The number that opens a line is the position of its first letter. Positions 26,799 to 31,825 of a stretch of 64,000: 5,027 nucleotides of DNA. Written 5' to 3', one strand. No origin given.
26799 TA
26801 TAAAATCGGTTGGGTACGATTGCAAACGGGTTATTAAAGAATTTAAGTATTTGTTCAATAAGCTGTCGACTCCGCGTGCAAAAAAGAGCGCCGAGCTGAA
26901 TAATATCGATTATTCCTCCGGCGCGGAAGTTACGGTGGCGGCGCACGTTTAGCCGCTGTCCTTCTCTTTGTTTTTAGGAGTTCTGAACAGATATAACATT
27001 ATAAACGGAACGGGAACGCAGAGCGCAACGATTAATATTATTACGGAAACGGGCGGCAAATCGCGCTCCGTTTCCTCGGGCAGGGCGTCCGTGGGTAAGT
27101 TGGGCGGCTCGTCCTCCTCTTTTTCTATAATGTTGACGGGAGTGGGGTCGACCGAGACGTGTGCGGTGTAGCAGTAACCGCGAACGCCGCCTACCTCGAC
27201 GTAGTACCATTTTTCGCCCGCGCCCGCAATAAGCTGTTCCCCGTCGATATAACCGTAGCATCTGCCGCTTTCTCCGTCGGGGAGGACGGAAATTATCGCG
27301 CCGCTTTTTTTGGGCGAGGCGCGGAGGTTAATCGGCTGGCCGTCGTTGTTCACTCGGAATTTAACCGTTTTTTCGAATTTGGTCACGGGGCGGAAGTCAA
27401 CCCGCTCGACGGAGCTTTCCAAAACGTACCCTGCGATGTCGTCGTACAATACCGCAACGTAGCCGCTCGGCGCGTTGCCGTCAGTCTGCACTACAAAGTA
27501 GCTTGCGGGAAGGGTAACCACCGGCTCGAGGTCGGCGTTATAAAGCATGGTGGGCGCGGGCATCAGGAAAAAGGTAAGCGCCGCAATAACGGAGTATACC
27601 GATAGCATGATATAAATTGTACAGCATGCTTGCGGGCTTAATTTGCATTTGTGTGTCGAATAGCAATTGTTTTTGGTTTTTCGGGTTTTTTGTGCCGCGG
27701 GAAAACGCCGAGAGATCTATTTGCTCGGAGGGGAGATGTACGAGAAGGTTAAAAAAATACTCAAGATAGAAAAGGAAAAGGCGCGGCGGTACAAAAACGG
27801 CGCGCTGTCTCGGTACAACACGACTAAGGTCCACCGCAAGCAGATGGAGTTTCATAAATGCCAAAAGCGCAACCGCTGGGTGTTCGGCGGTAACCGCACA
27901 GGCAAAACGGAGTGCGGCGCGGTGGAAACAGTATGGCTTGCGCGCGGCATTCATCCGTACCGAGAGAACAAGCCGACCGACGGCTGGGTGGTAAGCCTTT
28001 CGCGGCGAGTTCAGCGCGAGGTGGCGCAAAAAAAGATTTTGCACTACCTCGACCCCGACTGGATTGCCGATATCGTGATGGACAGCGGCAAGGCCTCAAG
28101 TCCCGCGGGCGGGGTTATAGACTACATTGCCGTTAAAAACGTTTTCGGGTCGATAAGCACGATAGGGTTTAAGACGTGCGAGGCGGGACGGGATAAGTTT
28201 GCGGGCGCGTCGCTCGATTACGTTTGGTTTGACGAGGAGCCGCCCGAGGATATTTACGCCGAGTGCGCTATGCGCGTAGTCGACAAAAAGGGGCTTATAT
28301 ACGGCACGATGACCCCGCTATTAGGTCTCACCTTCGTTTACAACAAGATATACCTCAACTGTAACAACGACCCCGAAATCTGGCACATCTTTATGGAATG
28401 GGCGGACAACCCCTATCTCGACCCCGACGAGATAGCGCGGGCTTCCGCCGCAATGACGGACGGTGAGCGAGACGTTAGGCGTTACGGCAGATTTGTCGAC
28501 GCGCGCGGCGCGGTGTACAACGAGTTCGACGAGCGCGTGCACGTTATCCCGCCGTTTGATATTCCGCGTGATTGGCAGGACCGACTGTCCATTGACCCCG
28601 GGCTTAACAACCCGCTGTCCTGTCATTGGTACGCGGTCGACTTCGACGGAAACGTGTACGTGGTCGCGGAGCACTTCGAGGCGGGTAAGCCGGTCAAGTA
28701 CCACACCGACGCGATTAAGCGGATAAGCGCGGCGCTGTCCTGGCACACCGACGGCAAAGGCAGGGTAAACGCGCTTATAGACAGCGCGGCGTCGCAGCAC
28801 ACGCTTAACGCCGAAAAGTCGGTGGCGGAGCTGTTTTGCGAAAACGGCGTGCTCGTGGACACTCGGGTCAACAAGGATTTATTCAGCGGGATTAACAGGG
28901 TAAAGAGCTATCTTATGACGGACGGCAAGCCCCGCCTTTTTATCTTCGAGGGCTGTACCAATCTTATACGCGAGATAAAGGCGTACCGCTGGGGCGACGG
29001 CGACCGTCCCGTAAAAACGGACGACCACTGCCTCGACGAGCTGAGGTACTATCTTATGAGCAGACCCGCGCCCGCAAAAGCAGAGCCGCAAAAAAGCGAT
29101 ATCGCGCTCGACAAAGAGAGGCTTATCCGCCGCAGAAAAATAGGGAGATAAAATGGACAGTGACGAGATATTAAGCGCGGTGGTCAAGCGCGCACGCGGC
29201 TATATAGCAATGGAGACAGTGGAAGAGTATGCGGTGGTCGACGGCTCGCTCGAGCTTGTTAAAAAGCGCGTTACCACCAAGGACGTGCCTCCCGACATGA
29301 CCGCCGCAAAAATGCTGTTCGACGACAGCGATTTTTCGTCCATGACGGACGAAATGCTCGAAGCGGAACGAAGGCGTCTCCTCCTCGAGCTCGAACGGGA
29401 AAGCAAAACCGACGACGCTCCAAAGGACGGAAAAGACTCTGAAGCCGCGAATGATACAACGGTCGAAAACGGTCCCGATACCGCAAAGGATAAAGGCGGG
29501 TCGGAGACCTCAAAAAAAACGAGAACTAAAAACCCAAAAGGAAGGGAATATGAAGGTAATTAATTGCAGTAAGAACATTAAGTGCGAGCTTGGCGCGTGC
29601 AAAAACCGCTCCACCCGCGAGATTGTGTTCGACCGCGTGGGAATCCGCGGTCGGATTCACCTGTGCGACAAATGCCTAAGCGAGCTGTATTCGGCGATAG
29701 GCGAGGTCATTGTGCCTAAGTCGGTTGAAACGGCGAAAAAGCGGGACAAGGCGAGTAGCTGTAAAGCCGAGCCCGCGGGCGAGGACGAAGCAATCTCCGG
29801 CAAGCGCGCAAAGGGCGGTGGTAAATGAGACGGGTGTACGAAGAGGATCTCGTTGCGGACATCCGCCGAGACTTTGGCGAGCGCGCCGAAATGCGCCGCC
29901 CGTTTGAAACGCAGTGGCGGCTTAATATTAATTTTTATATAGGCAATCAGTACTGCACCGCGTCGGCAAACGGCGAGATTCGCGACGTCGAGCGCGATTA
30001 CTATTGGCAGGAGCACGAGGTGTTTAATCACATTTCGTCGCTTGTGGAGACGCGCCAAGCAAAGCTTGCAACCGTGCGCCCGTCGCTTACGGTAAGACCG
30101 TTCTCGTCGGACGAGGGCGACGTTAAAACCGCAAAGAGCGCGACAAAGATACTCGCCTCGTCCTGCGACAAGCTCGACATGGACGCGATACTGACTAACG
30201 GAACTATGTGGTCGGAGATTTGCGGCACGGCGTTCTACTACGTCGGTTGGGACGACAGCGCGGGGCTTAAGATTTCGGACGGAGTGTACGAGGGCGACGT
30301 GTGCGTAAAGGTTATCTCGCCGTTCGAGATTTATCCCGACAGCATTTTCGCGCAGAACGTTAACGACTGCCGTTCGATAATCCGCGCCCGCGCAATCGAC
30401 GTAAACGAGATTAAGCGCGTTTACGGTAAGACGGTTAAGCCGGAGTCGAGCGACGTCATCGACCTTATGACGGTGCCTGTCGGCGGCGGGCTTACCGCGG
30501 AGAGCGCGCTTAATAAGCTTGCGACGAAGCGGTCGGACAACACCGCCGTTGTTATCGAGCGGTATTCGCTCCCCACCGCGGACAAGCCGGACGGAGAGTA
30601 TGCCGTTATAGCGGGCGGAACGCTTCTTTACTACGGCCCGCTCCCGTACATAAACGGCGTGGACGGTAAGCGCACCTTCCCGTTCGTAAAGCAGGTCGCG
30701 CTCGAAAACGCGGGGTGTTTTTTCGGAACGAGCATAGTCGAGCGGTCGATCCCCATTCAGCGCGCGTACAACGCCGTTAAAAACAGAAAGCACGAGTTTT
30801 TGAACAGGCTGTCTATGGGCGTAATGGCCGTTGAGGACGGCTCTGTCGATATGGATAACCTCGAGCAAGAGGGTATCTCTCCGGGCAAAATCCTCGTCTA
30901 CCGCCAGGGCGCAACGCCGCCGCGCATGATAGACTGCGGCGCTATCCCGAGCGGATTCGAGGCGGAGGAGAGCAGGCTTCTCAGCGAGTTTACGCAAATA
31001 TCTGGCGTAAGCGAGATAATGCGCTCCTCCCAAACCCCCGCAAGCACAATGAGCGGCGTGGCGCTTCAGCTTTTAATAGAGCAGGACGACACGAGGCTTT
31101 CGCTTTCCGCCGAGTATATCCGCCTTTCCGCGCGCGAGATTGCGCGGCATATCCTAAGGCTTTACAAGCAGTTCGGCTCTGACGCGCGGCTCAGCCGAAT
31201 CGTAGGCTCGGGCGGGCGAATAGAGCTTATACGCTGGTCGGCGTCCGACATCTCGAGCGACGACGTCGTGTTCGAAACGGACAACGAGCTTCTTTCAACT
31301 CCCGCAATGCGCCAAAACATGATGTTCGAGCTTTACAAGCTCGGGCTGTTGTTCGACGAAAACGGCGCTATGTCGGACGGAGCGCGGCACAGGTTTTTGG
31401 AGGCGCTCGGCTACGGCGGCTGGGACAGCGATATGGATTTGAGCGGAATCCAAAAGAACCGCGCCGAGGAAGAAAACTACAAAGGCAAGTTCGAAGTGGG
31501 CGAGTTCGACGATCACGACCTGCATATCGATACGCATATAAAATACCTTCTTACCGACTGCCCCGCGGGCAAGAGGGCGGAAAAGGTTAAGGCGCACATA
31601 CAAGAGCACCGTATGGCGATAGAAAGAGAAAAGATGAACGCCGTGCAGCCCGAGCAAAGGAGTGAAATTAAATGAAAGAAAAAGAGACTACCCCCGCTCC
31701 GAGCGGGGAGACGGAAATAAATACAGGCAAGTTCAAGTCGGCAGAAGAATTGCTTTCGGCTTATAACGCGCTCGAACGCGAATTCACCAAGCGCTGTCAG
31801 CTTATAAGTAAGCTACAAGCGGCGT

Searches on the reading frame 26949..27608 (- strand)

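Call 9: search_protein_families(library=pfam, proteins=[window:26949-27608:-], max_evalue=0.001)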
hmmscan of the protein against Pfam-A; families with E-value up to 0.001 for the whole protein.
window:26949-27608:- (219 aa): 1 family
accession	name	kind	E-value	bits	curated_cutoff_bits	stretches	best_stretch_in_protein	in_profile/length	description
PF08239.17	SH3_3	-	4.2e-05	24.1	27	1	94-152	4-54/54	Bacterial SH3 domain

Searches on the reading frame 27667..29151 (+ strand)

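Call 9: search_protein_families(library=pfam, proteins=[window:27667-29151:+], max_evalue=0.001)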
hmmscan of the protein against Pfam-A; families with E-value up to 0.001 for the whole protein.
window:27667-29151:+ (494 aa): 1 family
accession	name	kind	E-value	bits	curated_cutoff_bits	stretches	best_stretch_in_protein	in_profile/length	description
PF03237.21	Terminase_6N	-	4.8e-09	36.6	22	1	74-289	4-213/215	Terminase large subunit, T4likevirus-type, N-terminal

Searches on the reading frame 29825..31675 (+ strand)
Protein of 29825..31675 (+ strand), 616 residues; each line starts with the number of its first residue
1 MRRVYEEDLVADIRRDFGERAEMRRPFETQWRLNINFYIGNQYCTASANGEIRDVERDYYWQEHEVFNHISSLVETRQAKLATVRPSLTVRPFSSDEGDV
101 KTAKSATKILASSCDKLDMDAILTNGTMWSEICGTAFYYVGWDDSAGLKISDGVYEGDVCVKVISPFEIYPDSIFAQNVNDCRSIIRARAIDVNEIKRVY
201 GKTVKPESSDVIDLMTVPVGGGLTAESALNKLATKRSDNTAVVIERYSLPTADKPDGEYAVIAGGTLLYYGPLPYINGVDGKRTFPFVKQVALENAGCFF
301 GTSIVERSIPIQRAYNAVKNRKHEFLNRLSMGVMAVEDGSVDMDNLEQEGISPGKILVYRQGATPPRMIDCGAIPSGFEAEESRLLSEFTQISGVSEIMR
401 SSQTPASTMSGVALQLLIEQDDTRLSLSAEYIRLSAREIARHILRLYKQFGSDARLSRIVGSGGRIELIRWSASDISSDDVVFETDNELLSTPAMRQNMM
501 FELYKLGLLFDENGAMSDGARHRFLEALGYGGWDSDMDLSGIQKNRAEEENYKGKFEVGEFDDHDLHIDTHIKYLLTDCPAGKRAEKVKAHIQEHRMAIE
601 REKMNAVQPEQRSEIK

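Call 9: search_protein_families(library=pfam, proteins=[window:29825-31675:+], max_evalue=0.001)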
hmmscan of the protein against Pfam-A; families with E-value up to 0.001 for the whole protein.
window:29825-31675:+ (616 aa): 2 families
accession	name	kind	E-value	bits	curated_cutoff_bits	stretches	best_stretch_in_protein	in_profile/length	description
PF16510.12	P22_portal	-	3.8e-20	72.4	26.1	1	62-472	43-466/594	Phage P22-like portal protein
PF23899.1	SU10_portal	-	0.00015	20.8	30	1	282-462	310-489/593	Phage SU10 portal protein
